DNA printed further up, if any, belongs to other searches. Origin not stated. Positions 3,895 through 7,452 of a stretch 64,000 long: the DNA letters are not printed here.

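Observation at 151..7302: Compact pilus/secretion assembly module with fused PilM-PilN, a Zn-ribbon/TSP3-repeat PilP-like protein and an oversized secretin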

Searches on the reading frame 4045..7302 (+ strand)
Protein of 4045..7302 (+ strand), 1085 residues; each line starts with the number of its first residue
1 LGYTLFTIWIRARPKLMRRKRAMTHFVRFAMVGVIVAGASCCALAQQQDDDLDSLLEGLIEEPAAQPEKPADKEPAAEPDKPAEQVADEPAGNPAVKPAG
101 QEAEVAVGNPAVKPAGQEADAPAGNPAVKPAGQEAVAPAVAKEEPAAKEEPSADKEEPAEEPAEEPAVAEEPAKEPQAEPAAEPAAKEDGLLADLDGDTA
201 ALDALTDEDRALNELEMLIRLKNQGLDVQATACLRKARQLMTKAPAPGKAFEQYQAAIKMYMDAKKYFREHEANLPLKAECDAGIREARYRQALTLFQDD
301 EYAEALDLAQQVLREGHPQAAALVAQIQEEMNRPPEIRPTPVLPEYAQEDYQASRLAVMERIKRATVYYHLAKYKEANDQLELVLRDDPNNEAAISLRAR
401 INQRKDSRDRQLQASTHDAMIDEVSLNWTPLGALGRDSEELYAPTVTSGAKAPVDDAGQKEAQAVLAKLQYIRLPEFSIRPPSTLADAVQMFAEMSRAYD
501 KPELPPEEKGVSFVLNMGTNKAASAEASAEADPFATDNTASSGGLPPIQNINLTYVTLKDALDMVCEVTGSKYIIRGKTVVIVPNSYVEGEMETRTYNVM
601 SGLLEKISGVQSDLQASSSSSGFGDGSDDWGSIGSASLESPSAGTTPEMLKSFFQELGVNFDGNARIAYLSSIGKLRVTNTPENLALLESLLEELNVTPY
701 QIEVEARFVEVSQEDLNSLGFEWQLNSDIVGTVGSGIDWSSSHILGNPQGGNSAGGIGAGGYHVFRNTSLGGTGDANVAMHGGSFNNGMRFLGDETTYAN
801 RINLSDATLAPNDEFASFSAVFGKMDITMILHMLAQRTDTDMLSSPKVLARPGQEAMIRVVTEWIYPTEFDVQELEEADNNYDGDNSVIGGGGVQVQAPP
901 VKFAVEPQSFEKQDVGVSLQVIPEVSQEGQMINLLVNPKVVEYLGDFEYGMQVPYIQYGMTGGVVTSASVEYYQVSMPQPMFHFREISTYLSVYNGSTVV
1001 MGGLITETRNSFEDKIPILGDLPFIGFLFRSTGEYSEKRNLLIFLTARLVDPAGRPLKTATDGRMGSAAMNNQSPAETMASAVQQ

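Call 3: search_protein_families(library=pfam, proteins=[window:4045-7302:+], max_evalue=0.1)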
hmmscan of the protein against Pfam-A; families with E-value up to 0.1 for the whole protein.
window:4045-7302:+ (1085 aa): 4 families
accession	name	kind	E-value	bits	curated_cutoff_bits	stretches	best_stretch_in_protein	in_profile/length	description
PF00263.26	Secretin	-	1.3e-29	103.4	27.5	1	834-1051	2-169/169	Bacterial type II and III secretion system protein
PF12895.13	ANAPC3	-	0.00059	20.5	27.2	1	286-333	23-71/82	Anaphase-promoting complex, cyclosome, subunit 3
PF14853.12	Fis1_TPR_C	-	0.00076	20.1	25.3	1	368-403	11-46/53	Fis1 C-terminal tetratricopeptide repeat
PF07719.23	TPR_2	-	0.014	15.9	27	0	363-391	6-34/34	Tetratricopeptide repeat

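Call 4: search_protein_families(library=ncbifam, proteins=[window:4045-7302:+], max_evalue=0.1)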
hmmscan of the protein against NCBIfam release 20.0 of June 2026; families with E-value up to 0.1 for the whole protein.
window:4045-7302:+ (1085 aa): 9 families
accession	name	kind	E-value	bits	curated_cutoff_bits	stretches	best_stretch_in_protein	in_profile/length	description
NF042912.1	Amuc_1098_fam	equivalog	2.1e-122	409.8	750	1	233-1058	37-804/805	Amuc_1098 family type IV pilus outer membrane protein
TIGR02517.1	type_II_gspD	equivalog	5.7e-40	137.4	351.35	1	604-1051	253-591/600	type II secretion system secretin GspD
TIGR02519.1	pilus_MshL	equivalog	4.6e-34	117.8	250.2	2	793-1050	73-290/290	pilus (MSHA type) biogenesis protein MshL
TIGR02515.1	IV_pilus_PilQ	subfamily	1.3e-30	106.8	284.35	2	972-1050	349-427/428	type IV pilus secretin PilQ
NF010083.0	PRK13568.1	equivalog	8.8e-21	74.2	554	2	985-1050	352-417/419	DNA uptake porin HofQ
TIGR02516.1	type_III_yscC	equivalog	4.9e-19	68.2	238.45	2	979-1051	390-462/463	type III secretion system outer membrane ring subunit SctC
NF007851.2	PRK10560.1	exception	9.6e-17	60.9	598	1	985-1051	344-410/412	DNA uptake porin HofQ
NF011873.0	PRK15346.1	equivalog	2.2e-14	53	524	2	979-1037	423-481/499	EscC/YscC/HrcC family type III secretion system outer membrane ring protein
NF052400.1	M48_BAM_BepA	equivalog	0.027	13.2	570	1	244-416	264-433/483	beta-barrel assembly-enhancing protease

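Call 59: search_solved_structures(query=window:4111-7302:+, max_evalue=0.001)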
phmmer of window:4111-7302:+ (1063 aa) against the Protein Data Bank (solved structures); distinct sequences matched with E-value up to 0.001: 22.
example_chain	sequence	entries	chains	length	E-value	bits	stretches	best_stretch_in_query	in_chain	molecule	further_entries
6w6m_A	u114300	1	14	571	1.4e-17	66.5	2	963-1028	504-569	Type IV pilus secretin PilQ family protein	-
6i1x_A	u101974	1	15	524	1.4e-16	63.2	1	958-1028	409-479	Type II secretion system protein D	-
5wln_G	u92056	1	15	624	7.4e-16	60.8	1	963-1032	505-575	Type II secretion system protein D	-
6hcg_A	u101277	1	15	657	1.6e-14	56.4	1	959-1041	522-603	Type II secretion system protein D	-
6i1y_A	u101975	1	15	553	2.1e-14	56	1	960-1028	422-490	General secretion pathway protein GspD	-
4av2_A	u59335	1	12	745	4.4e-14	54.9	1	963-1036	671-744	TYPE IV PILUS BIOGENESIS AND COMPETENCE PROTEIN PILQ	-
5w68_A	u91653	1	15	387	1.2e-13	53.4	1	957-1027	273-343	Putative type II secretion protein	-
5zdh_A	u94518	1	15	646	5.6e-13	51.3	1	957-1026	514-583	Type II secretion system protein D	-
9k8v_A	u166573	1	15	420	6.1e-13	51.2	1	960-1028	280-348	General secretion pathway protein D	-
5wq8_A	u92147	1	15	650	2.3e-12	49.2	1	960-1028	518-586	Type II secretion system protein D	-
5wq9_A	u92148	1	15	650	2.5e-12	49.1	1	960-1028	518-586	Type II secretion system protein D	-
9sh1_A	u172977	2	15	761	3.1e-11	45.5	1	963-1028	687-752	Type IV pilus biogenesis and competence protein PilQ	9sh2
5wq7_A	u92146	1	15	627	2.2e-10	42.7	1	947-1028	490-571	Putative type II secretion system protein D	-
9x0w_A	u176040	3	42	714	6.5e-10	41.1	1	943-1029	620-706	Fimbrial assembly protein PilQ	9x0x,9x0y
6ve2_A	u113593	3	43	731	6.7e-10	41.1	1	943-1029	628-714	Fimbrial assembly protein PilQ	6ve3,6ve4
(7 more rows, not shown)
